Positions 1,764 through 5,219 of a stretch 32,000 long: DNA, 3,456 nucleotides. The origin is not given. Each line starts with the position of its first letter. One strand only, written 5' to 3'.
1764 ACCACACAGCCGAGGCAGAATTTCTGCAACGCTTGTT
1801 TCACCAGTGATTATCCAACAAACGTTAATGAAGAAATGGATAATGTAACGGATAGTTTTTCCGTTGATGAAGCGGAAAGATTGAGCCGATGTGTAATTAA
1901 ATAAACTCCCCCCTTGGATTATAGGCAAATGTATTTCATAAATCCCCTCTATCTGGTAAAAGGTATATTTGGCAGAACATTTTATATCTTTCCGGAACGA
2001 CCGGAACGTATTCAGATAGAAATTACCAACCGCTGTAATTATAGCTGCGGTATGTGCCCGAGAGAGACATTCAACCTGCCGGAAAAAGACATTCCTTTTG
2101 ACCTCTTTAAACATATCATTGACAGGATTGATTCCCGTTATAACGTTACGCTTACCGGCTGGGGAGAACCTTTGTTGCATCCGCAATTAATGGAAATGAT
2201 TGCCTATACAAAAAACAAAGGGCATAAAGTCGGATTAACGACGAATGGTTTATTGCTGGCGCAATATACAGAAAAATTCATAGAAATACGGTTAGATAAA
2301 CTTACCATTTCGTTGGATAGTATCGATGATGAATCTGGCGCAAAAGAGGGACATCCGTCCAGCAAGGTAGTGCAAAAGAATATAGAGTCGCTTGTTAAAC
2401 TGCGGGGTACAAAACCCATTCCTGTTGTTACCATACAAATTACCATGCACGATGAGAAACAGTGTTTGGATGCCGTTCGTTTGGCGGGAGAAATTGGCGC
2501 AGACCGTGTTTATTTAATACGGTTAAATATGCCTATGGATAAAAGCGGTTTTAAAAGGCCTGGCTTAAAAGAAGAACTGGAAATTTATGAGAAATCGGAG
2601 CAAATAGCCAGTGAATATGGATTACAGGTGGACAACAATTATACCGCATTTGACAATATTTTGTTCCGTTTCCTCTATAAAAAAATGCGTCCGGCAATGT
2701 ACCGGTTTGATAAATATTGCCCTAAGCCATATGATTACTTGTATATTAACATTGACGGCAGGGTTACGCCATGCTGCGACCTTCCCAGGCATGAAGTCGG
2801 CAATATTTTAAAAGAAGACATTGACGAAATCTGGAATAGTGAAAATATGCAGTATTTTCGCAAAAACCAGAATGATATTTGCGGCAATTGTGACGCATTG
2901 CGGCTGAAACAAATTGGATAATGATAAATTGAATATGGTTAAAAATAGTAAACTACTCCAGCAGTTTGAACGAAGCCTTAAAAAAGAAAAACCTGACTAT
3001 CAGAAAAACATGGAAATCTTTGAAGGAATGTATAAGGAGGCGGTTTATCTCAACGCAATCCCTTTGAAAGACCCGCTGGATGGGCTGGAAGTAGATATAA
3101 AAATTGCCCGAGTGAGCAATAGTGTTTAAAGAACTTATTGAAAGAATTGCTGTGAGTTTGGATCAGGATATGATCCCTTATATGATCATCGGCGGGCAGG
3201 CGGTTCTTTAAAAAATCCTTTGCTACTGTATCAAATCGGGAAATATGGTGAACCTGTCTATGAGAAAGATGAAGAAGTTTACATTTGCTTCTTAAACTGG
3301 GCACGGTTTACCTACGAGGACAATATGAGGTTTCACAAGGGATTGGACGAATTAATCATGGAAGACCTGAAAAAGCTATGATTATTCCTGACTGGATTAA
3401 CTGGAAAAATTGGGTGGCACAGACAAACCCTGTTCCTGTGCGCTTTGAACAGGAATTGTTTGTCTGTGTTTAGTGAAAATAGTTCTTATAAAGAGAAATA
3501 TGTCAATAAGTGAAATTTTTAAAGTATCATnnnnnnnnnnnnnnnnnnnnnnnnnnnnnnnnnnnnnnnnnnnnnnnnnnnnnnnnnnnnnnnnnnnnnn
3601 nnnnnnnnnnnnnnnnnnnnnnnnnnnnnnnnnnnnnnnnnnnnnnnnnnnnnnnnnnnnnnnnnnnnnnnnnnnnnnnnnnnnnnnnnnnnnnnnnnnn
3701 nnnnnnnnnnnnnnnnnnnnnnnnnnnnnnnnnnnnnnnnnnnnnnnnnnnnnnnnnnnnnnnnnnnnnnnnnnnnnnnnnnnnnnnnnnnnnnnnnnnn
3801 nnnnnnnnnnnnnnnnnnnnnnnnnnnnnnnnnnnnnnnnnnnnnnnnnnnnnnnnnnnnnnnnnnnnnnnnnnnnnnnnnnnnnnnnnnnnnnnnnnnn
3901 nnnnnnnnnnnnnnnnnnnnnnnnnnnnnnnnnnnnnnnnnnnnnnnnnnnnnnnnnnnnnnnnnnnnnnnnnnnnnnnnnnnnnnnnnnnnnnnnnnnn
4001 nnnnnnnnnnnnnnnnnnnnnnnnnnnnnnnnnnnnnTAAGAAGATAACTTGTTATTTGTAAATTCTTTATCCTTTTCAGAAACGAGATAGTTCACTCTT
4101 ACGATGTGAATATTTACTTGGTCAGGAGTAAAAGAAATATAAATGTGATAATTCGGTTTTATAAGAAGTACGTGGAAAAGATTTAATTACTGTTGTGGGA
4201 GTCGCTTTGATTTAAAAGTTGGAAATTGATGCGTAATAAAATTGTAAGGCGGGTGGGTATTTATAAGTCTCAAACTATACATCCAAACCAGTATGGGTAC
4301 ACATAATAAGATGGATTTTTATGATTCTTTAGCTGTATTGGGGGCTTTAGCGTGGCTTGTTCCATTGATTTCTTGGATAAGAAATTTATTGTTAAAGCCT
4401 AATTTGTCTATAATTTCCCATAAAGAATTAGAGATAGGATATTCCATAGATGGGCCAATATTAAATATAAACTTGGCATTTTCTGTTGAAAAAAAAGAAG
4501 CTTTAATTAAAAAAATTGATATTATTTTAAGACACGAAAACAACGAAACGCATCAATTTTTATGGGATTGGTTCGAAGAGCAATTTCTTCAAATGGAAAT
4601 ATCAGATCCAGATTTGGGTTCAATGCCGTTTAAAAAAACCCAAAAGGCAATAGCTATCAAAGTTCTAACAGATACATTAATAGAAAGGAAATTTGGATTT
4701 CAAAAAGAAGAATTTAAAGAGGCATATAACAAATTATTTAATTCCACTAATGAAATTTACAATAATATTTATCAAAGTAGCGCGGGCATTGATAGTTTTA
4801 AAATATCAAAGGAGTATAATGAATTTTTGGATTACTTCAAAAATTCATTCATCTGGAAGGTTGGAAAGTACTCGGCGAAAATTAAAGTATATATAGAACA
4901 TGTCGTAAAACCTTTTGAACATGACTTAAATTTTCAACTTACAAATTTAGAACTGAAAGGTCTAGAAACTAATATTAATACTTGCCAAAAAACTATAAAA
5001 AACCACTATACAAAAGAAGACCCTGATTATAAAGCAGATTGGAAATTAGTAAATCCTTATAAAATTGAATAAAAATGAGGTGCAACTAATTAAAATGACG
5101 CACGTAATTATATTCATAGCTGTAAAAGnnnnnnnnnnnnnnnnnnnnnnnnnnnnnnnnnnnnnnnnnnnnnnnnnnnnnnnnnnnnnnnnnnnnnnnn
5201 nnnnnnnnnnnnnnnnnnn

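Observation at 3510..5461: AT-rich trio of unassigned proteins: membrane-anchored PD-(D/E)XK, membrane-anchored unknown, small GIY-YIG-like protein (candidate undescribed defence/abortive-infection module)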

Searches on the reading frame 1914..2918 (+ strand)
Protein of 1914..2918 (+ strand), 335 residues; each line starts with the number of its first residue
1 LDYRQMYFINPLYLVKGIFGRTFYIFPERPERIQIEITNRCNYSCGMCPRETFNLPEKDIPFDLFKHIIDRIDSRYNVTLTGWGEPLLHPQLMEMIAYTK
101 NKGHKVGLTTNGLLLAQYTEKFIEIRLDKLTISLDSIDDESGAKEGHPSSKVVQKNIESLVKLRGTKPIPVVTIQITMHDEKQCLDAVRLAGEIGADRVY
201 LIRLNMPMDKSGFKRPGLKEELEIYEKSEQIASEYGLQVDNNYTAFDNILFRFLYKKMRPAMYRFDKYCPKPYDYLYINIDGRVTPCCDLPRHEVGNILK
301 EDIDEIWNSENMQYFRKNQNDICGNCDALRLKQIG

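Call 3: search_protein_families(library=pfam, proteins=[window:1914-2918:+], max_evalue=1)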
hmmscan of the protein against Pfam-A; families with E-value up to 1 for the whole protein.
window:1914-2918:+ (335 aa): 2 families
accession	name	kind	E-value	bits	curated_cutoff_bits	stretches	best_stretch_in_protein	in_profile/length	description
PF04055.27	Radical_SAM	-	2.7e-17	63.9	29.5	1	35-179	1-151/166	Radical SAM superfamily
PF13186.11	SPASM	-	2.1e-15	57.2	21.5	1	269-327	1-67/67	Iron-sulfur cluster-binding domain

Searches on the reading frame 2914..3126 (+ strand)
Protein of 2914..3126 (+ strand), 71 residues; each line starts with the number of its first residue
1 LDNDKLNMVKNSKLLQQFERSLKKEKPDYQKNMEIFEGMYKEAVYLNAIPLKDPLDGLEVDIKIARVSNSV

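Call 3: search_protein_families(library=pfam, proteins=[window:2914-3126:+], max_evalue=1)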
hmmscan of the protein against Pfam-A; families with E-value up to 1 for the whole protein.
window:2914-3126:+ (71 aa): 2 families
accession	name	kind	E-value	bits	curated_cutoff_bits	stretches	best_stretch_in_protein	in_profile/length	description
PF16652.11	PH_13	-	0.042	14.2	27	1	16-68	55-105/155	Pleckstrin homology domain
PF03999.17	MAP65_ASE1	-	0.08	12.1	26.9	1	9-40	317-348/477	Microtubule associated protein (MAP65/ASE1 family)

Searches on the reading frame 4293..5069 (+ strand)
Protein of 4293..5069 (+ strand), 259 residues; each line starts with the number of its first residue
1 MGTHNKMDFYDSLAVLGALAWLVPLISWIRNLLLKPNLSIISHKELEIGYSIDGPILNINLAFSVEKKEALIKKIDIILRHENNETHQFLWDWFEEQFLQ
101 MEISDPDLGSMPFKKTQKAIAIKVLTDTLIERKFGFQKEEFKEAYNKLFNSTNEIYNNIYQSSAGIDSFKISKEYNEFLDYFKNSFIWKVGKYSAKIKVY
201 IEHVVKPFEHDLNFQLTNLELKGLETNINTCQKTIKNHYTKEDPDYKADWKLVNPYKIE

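Call 3: search_protein_families(library=pfam, proteins=[window:4293-5069:+], max_evalue=1)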
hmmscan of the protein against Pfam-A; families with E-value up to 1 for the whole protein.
window:4293-5069:+ (259 aa): 0 families

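Call 4: search_protein_families(library=padloc, proteins=[window:4293-5069:+], max_evalue=1)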
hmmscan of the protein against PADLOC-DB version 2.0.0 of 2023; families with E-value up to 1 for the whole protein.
window:4293-5069:+ (259 aa): 0 families

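Call 5: search_protein_families(library=ncbifam, proteins=[window:4293-5069:+], max_evalue=1)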
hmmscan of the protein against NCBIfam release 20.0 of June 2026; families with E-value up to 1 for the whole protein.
window:4293-5069:+ (259 aa): 0 families

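Call 10: find_homologous_proteins(query=window:4293-5069:+, max_evalue=0.01)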
Query window:4293-5069:+ (259 aa): 24 proteins with E <= 0.01 among 485 candidates.
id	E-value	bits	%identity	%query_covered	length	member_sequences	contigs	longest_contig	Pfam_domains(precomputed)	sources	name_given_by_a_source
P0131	2.5e-150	517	94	98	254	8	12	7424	-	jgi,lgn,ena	-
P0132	8.2e-146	502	86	100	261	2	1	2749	-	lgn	-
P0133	1.4e-90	321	59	98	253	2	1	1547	-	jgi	jgi:hypothetical protein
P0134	4.2e-86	307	58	98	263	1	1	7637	-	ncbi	-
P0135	1.6e-76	275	53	95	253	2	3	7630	-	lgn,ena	-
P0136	1.1e-73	266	49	98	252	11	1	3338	-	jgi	jgi:hypothetical protein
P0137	4.1e-67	245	47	100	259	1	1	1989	-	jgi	jgi:hypothetical protein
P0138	2.7e-66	242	48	97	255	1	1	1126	-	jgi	-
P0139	3.6e-64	235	48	93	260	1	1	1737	-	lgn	-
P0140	1.4e-62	230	46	97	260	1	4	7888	-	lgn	-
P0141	4.3e-62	228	45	94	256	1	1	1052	-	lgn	-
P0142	1.6e-59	220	45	97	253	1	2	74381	-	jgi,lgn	jgi:hypothetical protein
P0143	2.0e-59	219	43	100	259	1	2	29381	-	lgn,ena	-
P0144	2.2e-59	219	44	100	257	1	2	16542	-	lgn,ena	-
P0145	1.2e-58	217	45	94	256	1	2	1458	-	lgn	-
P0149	3.2e-55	206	43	100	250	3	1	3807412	-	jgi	jgi:hypothetical protein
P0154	2.2e-27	114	30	96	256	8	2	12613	-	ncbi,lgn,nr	ncbi:hypothetical protein B4946_16295 [Vibrio cholerae]|nr:hypothetical protein [Vibrio cholerae]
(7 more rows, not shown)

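Call 14: find_encoding_contigs(protein=P0149, flank=8000, max_places=3)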
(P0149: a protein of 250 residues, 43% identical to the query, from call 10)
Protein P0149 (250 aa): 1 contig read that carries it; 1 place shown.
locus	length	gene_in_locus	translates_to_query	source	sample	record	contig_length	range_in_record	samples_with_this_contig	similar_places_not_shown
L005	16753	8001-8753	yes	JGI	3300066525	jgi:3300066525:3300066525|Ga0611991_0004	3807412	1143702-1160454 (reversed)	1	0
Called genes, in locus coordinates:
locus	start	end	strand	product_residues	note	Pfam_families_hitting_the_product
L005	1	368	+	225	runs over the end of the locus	-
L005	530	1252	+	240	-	-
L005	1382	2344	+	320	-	-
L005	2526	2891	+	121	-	-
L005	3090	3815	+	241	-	PF04402:SIMPL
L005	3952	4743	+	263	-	-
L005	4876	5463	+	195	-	-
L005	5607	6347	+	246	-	-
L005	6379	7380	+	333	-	PF05593:RHS_repeat (faint)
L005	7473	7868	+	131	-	-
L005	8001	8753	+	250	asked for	-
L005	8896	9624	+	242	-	-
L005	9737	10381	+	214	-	PF03848:TehB, PF13489:Methyltransf_23, PF13847:Methyltransf_31 (weak), PF08241:Methyltransf_11 (weak), PF08242:Methyltransf_12 (weak), PF13649:Methyltransf_25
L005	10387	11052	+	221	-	PF16291:DUF4937, PF03992:ABM (weak)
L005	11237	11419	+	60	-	-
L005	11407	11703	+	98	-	PF05016:ParE_toxin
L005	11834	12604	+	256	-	-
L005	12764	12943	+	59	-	-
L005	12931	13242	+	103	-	PF05016:ParE_toxin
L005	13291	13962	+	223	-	-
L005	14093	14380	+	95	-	PF01527:HTH_Tnp_1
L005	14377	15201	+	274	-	PF13276:HTH_21, PF00665:rve, PF24764:rva_4 (weak), PF13683:rve_3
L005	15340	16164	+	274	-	PF13620:CarboxypepD_reg (weak)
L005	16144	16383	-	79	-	-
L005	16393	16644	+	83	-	PF02604:PhdYeFM_antitox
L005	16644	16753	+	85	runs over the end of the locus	PF06769:YoeB_toxin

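Call 16: find_encoding_contigs(protein=P0142, flank=6000, max_places=2)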
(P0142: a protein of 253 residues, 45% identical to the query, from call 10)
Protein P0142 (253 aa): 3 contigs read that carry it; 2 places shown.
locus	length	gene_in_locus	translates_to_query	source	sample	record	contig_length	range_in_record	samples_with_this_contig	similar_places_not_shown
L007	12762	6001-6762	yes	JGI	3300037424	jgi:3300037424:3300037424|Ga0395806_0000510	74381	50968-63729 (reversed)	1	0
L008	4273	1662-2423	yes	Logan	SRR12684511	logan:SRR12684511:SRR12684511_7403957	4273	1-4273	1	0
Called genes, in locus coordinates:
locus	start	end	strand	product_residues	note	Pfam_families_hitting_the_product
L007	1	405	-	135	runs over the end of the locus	PF01245:Ribosomal_L19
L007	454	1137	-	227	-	PF01746:tRNA_m1G_MT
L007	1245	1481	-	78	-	PF13083:KH_KhpA-B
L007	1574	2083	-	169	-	PF00886:Ribosomal_S16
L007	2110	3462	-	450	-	PF02881:SRP54_N, PF00448:SRP54, PF01656:CbiA (weak), PF02978:SRP_SPB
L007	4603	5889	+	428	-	-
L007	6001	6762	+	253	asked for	-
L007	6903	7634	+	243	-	-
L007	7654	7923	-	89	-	-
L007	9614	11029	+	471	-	-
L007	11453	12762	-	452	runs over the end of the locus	PF00202:Aminotran_3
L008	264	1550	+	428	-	-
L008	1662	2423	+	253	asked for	-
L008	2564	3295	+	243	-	-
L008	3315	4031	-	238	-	-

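Call 27: find_encoding_contigs(protein=P0154, flank=6000, max_places=2)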
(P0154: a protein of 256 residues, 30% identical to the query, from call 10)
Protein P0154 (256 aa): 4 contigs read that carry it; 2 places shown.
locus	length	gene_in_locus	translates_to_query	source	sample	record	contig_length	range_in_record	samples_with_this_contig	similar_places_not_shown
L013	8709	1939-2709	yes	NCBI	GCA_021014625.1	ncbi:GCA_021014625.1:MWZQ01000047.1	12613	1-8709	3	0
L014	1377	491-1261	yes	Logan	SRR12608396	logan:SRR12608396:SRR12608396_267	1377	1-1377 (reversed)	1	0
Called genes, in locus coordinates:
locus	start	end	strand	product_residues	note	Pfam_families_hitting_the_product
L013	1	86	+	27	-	?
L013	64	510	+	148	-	PF12493:DUF3709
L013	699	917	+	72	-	-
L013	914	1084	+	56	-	PF12493:DUF3709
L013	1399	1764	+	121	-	-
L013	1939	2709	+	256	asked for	-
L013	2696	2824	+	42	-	-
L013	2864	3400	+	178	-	PF13302:Acetyltransf_3, PF13420:Acetyltransf_4, PF00583:Acetyltransf_1, PF13523:Acetyltransf_8 (faint)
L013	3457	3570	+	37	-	-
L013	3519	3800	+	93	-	PF06945:DUF1289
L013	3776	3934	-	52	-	-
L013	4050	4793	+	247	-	PF11185:DUF2971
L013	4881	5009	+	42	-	-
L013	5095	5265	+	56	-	PF04875:DUF645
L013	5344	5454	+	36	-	-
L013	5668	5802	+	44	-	PF04875:DUF645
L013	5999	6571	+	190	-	-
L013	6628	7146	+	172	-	PF00583:Acetyltransf_1, PF13508:Acetyltransf_7, PF13673:Acetyltransf_10 (weak), PF08445:FR47 (weak)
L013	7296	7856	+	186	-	PF04471:Mrr_cat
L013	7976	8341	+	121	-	-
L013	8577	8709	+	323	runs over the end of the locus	PF15575:Imm49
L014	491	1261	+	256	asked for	-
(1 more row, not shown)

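Call 50: search_dna_similar(query=window:4293-5069:+, collection=plasmids, mode=protein, max_evalue=0.001, max_rows=10)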
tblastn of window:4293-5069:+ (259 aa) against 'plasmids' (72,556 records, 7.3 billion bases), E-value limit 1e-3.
No match.

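Call 55: search_protein_families(library=pfam, alignment_id=A4, max_evalue=1)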
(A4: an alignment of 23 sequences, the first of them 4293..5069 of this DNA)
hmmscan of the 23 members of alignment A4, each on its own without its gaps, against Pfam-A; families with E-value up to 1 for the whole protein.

A. member 1, window:4293-5069:+ (259 aa): 0 families

B. families by the number of members that match (of 23 scanned): 13 families
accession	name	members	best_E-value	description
PF14983.11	SPMIP10-like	2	0.14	Sperm-associated microtubule inner protein 10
PF23860.1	Ribophorin_II_3rd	1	0.014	Ribophorin II third domain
PF02566.24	OsmC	1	0.033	OsmC-like protein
PF03961.19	FapA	1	0.047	Flagellar Assembly Protein A beta solenoid domain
PF22076.2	Cep192_D6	1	0.051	Cep192 domain 6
PF18665.6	TetR_C_37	1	0.055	Tetracyclin repressor-like, C-terminal domain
PF06212.17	GRIM-19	1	0.065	GRIM-19 protein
PF25779.1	Tubulin-bind_CPAP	1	0.081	CPAP, tubulin-binding region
PF04176.18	TIP41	1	0.086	TIP41-like family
PF11808.13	PhoR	1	0.12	Phosphate regulon sensor protein PhoR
PF02562.22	PhoH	1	0.15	PhoH-like protein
PF11774.14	Lsr2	1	0.22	Lsr2 dimerization domain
PF12455.13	Dynactin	1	0.43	Dynein associated protein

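Call 67: find_related_loci(query=A4, collection=viral_contigs, flank=5000)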
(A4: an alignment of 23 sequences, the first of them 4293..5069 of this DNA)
Query A4 (259 aa) in viral_contigs; peptide patterns used: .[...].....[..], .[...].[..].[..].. (x = any residue, [..] = any of these).
57 stretches matched a pattern, but none encodes a relative of the query by tblastn (E <= 1e-3).

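Call 85: predict_structure(alignment_id=A4)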
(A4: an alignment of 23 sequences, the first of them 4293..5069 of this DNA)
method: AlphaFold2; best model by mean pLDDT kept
length: 259 residues; sequences in the alignment: 23
mean_pLDDT: 86.4   pTM: 0.74
mean pLDDT of the five models: 86.4, 85.9, 84.1, 81.0, 72.5
residues with pLDDT >= 90: 149; 70-90: 81; 50-70: 26; < 50: 3
segments of 3 or more residues with pLDDT < 50: 1-3
pLDDT, mean of each block of 10 residues (from residue 1): 57 74 74 80 90 93 89 95 96 76 57 71 88 92 96 95 90 96 96 96 88 95 96 93 87 85
secondary structure, 60 per line:
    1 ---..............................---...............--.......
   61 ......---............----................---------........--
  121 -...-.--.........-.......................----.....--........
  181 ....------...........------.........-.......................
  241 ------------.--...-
elements in order: H4-33 E37-51 E54-66 E70-81 E86-101 E111-118 E122-124 E129-137 H139-161 H166-170 H173-184 E191-201 E208-216 H218-240 E256-258

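Call 88: fold_search(model_id=the predicted structure, library=pdb)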
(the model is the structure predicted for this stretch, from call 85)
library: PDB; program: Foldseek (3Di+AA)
matches with E <= 10: 1261; with E <= 0.001: 8
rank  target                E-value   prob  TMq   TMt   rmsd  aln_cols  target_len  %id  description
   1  5fqg_A                3.3e-05  1.00  0.33  0.17   7.8       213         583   10  The details of glycolipid glycan hydrolysis by the structural analysis of a family 123 glycoside hydrolase from Clostr (released 2016-03-30)
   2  5fqe_B                3.9e-05  1.00  0.34  0.17   7.6       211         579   11  The details of glycolipid glycan hydrolysis by the structural analysis of a family 123 glycoside hydrolase from Clostr (released 2016-03-30)
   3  5fr0                  4.8e-05  1.00  0.34  0.17   7.6       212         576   11  The details of glycolipid glycan hydrolysis by the structural analysis of a family 123 glycoside hydrolase from Clostrid (released 2016-03-30)
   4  5fqh_A                6.4e-05  1.00  0.34  0.17   7.5       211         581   11  The details of glycolipid glycan hydrolysis by the structural analysis of a family 123 glycoside hydrolase from Clostr (released 2016-03-30)
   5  5fqe_A                8.4e-05  1.00  0.33  0.17   7.8       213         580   10  The details of glycolipid glycan hydrolysis by the structural analysis of a family 123 glycoside hydrolase from Clostr (released 2016-03-30)
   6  5fqf_A                9.4e-05  1.00  0.33  0.17   7.8       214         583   10  The details of glycolipid glycan hydrolysis by the structural analysis of a family 123 glycoside hydrolase from Clostr (released 2016-03-30)
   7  2wlj_B                9.0e-04  1.00  0.22  0.22  15.7       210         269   12  Potassium channel from Magnetospirillum magnetotacticum (released 2010-06-09)
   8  7n9l                  1.0e-03  0.99  0.22  0.21  16.4       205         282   13  KirBac3.1 C71S C262S (released 2021-12-29)
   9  2x6c                  1.5e-03  0.99  0.22  0.22  16.1       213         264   12  Potassium Channel from Magnetospirillum Magnetotacticum (released 2010-06-23)
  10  2wlh                  1.6e-03  0.99  0.23  0.21  15.9       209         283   12  POTASSIUM CHANNEL FROM MAGNETOSPIRILLUM MAGNETOTACTICUM (released 2010-06-09)
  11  8b7d                  1.7e-03  0.98  0.23  0.34   9.4       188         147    9  Luminal domain of TMEM106B (released 2023-07-19)
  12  2wlm_A                2.2e-03  0.99  0.23  0.22  15.5       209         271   11  POTASSIUM CHANNEL FROM MAGNETOSPIRILLUM MAGNETOTACTICUM (released 2010-06-09)
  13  4lp8                  2.2e-03  0.98  0.23  0.21  15.2       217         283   12  A Novel Open-State Crystal Structure of the Prokaryotic Inward Rectifier KirBac3.1 (released 2013-11-20)
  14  9pr5_A                2.4e-03  0.98  0.23  0.21  10.9       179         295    9  Cryo-EM structure of the human inward-rectifier potassium 7.1 channel (Kir7.1) extended state (released 2026-02-25)
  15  5ffo_E                2.7e-03  0.90  0.22  0.11  10.3       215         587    5  Integrin alpha V beta 6 in complex with pro-TGF-beta (released 2017-01-25)
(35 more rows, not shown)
